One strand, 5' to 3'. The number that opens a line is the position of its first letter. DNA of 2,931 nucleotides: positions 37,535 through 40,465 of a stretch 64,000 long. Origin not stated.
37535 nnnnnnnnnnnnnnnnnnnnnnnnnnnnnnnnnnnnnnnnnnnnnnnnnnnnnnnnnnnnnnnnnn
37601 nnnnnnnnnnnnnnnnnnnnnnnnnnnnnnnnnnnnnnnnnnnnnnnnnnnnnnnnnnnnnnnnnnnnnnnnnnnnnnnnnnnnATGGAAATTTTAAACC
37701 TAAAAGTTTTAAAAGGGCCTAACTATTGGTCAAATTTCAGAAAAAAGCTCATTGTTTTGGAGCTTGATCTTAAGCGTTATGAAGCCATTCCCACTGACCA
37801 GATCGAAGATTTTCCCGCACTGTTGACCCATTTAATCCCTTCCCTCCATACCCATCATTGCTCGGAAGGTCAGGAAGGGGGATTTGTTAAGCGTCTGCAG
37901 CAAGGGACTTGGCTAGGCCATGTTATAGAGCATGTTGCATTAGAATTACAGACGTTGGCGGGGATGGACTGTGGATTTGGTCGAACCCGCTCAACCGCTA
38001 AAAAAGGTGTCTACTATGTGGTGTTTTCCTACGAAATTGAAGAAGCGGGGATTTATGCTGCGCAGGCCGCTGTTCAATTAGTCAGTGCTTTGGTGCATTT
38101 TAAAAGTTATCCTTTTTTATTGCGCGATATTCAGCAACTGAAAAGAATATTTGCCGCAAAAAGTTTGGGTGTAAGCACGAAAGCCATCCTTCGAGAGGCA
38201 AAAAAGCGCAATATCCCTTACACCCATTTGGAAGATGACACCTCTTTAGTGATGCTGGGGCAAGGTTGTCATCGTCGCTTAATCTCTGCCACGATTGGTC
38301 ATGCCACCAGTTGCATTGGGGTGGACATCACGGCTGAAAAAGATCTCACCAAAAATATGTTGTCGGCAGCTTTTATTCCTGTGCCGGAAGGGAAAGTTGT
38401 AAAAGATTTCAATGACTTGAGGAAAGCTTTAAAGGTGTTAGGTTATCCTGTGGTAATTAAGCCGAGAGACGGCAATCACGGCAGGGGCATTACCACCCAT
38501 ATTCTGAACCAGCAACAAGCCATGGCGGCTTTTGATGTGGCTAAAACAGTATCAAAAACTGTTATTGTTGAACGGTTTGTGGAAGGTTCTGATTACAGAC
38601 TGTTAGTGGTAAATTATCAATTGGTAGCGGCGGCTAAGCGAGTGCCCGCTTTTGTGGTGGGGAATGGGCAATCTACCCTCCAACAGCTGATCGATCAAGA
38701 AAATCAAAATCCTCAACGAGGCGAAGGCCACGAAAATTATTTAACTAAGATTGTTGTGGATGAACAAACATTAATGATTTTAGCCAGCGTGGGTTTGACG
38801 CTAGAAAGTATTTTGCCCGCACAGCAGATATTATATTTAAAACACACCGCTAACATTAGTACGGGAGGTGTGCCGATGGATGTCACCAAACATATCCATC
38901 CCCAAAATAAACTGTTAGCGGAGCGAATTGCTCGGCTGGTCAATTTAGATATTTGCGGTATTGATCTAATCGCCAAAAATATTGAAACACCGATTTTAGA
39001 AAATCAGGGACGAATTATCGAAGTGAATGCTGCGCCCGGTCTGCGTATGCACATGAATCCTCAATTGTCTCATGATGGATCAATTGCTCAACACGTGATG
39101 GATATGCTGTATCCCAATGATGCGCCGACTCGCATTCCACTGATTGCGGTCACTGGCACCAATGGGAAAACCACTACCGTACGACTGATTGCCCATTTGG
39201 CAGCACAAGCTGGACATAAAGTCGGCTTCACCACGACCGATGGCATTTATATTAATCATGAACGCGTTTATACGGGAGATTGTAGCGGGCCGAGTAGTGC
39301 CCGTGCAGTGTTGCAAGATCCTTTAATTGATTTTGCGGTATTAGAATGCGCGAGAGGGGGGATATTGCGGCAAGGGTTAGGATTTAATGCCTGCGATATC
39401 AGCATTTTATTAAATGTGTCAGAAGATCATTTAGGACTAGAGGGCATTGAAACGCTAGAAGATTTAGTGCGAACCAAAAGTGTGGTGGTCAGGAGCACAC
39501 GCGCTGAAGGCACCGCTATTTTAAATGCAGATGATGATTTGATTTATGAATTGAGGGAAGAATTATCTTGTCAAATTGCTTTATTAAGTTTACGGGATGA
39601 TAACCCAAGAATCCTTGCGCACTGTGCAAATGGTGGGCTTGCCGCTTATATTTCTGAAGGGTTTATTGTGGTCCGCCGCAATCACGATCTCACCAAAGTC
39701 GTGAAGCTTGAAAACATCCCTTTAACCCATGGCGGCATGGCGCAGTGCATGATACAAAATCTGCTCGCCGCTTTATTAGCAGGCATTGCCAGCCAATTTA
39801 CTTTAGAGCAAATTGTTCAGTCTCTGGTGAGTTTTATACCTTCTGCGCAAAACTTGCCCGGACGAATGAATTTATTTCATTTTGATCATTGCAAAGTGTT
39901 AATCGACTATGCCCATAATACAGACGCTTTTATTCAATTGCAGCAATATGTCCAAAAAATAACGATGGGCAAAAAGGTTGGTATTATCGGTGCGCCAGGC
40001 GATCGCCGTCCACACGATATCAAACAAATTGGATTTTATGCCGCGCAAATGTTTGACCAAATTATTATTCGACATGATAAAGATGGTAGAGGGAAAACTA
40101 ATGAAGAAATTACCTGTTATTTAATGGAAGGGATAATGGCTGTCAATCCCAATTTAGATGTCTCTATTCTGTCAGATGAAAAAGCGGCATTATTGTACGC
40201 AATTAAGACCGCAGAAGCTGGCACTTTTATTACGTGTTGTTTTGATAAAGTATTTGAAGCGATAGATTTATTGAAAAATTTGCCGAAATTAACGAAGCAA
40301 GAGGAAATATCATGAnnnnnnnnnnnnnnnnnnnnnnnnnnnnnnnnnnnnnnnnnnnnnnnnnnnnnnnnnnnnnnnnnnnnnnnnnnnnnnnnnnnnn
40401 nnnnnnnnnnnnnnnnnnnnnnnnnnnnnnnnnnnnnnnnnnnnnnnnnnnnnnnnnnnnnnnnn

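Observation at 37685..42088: Complete cyanophycin operon (cphA-cphB-iaaA) downstream of the island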

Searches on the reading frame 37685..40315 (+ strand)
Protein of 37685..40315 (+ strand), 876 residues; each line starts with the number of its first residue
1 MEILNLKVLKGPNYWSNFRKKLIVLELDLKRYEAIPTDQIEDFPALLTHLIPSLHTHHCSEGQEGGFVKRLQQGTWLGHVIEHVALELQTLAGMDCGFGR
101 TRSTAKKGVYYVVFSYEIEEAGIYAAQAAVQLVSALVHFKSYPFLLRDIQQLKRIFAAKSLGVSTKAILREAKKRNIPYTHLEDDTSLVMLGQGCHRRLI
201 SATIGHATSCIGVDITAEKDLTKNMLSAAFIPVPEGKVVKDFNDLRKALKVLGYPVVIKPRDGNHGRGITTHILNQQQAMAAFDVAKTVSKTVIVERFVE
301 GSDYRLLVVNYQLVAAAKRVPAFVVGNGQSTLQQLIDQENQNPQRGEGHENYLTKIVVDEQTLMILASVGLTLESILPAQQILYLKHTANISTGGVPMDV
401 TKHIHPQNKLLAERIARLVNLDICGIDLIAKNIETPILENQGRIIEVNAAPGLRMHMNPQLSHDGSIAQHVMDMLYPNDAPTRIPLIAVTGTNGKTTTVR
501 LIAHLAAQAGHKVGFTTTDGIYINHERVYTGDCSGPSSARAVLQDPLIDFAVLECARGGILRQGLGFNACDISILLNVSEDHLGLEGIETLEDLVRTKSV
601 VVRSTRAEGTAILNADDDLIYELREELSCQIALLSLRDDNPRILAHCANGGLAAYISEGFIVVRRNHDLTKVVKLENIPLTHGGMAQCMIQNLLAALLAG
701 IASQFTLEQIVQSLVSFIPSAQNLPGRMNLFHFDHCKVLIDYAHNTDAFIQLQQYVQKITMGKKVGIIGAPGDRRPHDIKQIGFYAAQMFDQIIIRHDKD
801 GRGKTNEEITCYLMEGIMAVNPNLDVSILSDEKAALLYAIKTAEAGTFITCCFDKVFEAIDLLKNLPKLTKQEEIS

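Call 3: search_protein_families(library=pfam, proteins=[window:37685-40315:+])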
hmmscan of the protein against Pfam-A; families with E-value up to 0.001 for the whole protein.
window:37685-40315:+ (876 aa): 12 families
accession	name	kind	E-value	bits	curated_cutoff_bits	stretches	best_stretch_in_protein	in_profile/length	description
PF18921.5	Cyanophycin_syn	-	1.2e-46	157.8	27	1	25-138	2-115/115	Cyanophycin synthase-like N-terminal domain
PF08245.18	Mur_ligase_M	-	3e-21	76.7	24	1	489-699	1-199/200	Mur ligase middle domain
PF08443.16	RimK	-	4.6e-13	49.6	21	2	218-320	3-106/188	RimK-like ATP-grasp domain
PF02875.26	Mur_ligase_C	-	7.8e-11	43.3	28.4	1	726-850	1-122/127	Mur ligase, glutamate ligase domain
PF02222.28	ATP-grasp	-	4.3e-07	30.2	27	1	226-300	3-77/179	ATP-grasp domain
PF07478.18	Dala_Dala_lig_C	-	6.7e-06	26.2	24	1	231-310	13-92/204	D-ala D-ala ligase C-terminus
PF02786.22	CPSase_L_D2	-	9e-05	22.5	19.8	1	219-301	2-91/211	Carbamoyl-phosphate synthase L chain, ATP binding domain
PF02655.19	ATP-grasp_3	-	0.00012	22.7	23.2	0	217-309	2-79/160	ATP-grasp domain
PF19842.5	YqeC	-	0.00016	22.4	27.6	1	487-529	1-43/145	YqeC protein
PF02955.21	GSH-S_ATP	-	0.00017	21.6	23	0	233-322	12-105/175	Prokaryotic glutathione synthetase, ATP-grasp domain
PF01071.24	GARS_A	-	0.00025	21.4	27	1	217-308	1-98/194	Phosphoribosylglycinamide synthetase, ATP-grasp (A) domain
PF14397.11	ATPgrasp_ST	-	0.00025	20.8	31.4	0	217-281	20-88/278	Sugar-transfer associated ATP-grasp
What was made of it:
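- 37685..40315 (+): cphA, cyanophycin synthetase 1 (876 aa). Approximate domains, by alignment to solved CphA1: N domain aa 1-159 (37685-38161), G (ATP-grasp) domain aa 160-483 (38162-39133), M (Mur-ligase-like) domain aa 484-876 (39134-40315). Pfam PF18921, RimK/ATP-grasp, Mur_ligase_M and Mur_ligase_C (call 3).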

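Call 4: search_protein_families(library=ncbifam, proteins=[window:37685-40315:+])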
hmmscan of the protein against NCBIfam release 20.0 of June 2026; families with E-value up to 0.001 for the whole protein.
window:37685-40315:+ (876 aa): 51 families (the best 25 are shown)
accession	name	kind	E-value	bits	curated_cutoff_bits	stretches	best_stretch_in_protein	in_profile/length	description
TIGR02068.2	cya_phycin_syn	equivalog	0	1162.7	850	1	2-865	1-860/862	cyanophycin synthetase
NF010623.0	PRK14016.1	subfamily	0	1061.2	877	1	1-869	1-866/871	cyanophycin synthetase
NF002688.0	PRK02471.1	equivalog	3.8e-66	223.9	425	1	157-478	427-754/756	bifunctional glutamate--cysteine ligase GshA/glutathione synthetase GshB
TIGR03103.1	trio_acet_GNAT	equivalog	1e-54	186.1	569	1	161-480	240-545/547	N-acetylglutaminylglutamine synthetase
TIGR01085.1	murE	subfamily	9.4e-40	136.9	257.3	1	480-849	81-441/472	UDP-N-acetylmuramyl-tripeptide synthetase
TIGR01435.1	glu_cys_lig_rel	equivalog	5.9e-39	133.9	656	1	155-476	407-719/719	bifunctional glutamate--cysteine ligase/glutathione synthetase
NF001126.0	PRK00139.1-4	equivalog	1e-36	126.5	373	1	471-849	91-452/486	UDP-N-acetylmuramoyl-L-alanyl-D-glutamate--2,6-diaminopimelate ligase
NF001124.0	PRK00139.1-2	equivalog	6.1e-33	114.3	476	1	470-847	98-460/500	UDP-N-acetylmuramoyl-L-alanyl-D-glutamate--2,6-diaminopimelate ligase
NF001123.0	PRK00139.1-1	equivalog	2.8e-29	102.2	586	1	471-849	95-459/493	UDP-N-acetylmuramoyl-L-alanyl-D-glutamate--2,6-diaminopimelate ligase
NF008896.0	PRK11929.1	equivalog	8e-29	100.1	1023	1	479-846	107-465/965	bifunctional UDP-N-acetylmuramoyl-L-alanyl-D-glutamate--2,6-diaminopimelate ligase MurE/UDP-N-acetylmuramoyl-tripeptide--D-alanyl-D-alanine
NF010628.0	PRK14022.1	equivalog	5.7e-25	88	536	1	482-844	109-444/483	UDP-N-acetylmuramoyl-L-alanyl-D-glutamate--L-lysine ligase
NF053648.1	pMurE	equivalog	5.5e-18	64.9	600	1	570-770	190-361/464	pseudomurein biosynthesis peptide ligase pMurE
TIGR00768.1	rimK_fam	subfamily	1.1e-17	64.4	143.4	2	212-319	81-193/276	RimK family alpha-L-glutamate ligase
NF053645.1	pMurC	equivalog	1.6e-16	60.1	560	1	483-634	101-241/492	pseudomurein biosynthesis peptide ligase pMurC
NF040720.1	MptN_Meth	equivalog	3.5e-14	52.6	350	2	212-320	95-206/291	tetrahydromethanopterin:alpha-L-glutamate ligase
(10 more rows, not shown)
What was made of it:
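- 37685..40315 (+): TIGR02068 1162.7 bits (cutoff 850), profile positions 1-860 of 862 (call 4).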

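Call 5: search_solved_structures(query=window:37685-40315:+, show_alignments=2)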
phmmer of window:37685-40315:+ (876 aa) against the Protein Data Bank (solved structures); distinct sequences matched with E-value up to 0.001: 30.
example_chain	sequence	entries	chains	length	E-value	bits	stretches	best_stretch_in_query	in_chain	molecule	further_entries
7lg5_A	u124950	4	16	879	3.9e-252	842.5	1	1-864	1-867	Cyanophycin synthase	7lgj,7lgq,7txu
7txv_A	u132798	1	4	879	1e-251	841.1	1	1-864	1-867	Cyanophycin synthase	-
7wac_A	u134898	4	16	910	2e-241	807.1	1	1-864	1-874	Cyanophycin synthase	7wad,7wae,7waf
7lgm_A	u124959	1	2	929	2.1e-164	552.3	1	1-846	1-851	Cyanophycin synthase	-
7lgn_A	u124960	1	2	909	1.2e-158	533.3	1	78-847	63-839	Cyanophycin synthase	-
7ta5_A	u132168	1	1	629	2.1e-66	228.2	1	141-582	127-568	Glutathione synthase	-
8fxh_A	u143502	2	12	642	2.9e-62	214.4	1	147-588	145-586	RimK domain-containing protein ATP-grasp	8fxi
3ln7_A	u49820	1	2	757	2e-39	138.9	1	154-478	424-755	Glutathione biosynthesis bifunctional protein gshAB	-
3ln6_A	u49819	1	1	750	2e-36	129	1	160-477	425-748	Glutathione biosynthesis bifunctional protein gshAB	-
7d27_A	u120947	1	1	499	1.1e-20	76.9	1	481-850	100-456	UDP-N-acetylmuramoyl-L-alanyl-D-glutamate--2,6-diaminopimelate ligase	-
4bub_A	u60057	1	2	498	1.8e-15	59.7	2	483-615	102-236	UDP-N-ACETYLMURAMOYL-L-ALANYL-D-GLUTAMATE--LD-LYSINE LIGASE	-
8w9z_N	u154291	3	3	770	5.4e-14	54.8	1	483-774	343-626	UDP-N-acetylmuramoyl-L-alanyl-D-glutamate--2, 6-diaminopimelate ligase-like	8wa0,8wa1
7b6o_A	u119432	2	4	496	8.5e-13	50.8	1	480-802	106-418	UDP-N-acetylmuramoyl-L-alanyl-D-glutamate-2,6-diaminopimelate ligase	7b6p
7b53_A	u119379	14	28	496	1.1e-12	50.5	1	480-802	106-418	UDP-N-acetylmuramoyl-L-alanyl-D-glutamate--2,6-diaminopimelate ligase | UDP-N-acetylmuramoyl-L-alanyl-D-glutamate-2,6-diaminopimelate ligase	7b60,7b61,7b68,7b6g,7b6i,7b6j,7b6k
1e8c_A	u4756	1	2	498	1.1e-12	50.5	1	480-802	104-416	UDP-N-ACETYLMURAMOYLALANYL-D-GLUTAMATE--2,6-DIAMINOPIMELATE LIGASE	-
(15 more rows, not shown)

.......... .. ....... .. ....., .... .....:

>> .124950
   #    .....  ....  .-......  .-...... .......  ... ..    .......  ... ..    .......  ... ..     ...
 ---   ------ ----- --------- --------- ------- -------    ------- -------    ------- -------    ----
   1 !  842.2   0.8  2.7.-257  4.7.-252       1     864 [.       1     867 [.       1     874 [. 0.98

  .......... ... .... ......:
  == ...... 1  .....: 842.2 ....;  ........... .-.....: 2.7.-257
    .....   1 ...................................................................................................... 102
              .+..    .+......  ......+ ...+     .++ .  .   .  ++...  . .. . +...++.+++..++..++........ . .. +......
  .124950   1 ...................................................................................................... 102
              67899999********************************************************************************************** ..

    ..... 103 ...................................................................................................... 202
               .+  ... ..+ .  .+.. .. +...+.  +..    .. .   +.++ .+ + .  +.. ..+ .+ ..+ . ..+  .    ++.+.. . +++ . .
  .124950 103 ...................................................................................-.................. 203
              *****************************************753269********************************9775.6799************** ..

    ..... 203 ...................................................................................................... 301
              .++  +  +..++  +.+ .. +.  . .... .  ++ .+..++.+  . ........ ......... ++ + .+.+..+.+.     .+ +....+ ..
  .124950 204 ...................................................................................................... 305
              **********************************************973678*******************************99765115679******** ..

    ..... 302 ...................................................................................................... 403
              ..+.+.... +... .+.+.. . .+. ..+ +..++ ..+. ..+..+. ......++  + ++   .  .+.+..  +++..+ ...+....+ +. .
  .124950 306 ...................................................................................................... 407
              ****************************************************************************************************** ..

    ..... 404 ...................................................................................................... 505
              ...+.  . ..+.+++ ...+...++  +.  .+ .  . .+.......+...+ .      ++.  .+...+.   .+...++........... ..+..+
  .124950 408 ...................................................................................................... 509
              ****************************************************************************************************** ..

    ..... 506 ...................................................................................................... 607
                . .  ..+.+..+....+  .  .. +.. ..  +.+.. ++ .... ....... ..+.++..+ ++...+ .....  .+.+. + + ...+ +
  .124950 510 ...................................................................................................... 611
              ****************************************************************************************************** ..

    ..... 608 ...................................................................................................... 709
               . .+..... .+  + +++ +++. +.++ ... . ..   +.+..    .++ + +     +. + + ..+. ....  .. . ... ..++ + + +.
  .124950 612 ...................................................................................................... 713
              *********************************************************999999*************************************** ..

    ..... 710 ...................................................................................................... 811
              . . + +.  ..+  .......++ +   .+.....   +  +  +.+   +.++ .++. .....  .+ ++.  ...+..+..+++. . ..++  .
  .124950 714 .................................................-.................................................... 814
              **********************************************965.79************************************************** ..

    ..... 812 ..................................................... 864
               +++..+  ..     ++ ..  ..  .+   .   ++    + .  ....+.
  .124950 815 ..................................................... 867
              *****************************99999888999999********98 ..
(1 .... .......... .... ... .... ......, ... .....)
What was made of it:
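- On Cyanophycin synthetase 1 (CphA1): End-to-end alignment with 7lg5 (call 5).
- Weaker hits to GshAB, MurE and RimK appear in the tables (calls 3, 4, 5).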

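Call 10: find_encoding_contigs(protein=window:37685-40315:+, flank=10000, max_places=6)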
Protein window:37685-40315:+ (876 aa): no gene with exactly this product is on record in the collection.
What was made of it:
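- Tried and rejected: An exact look-up of the CphA product in the contig index found nothing (call 10).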
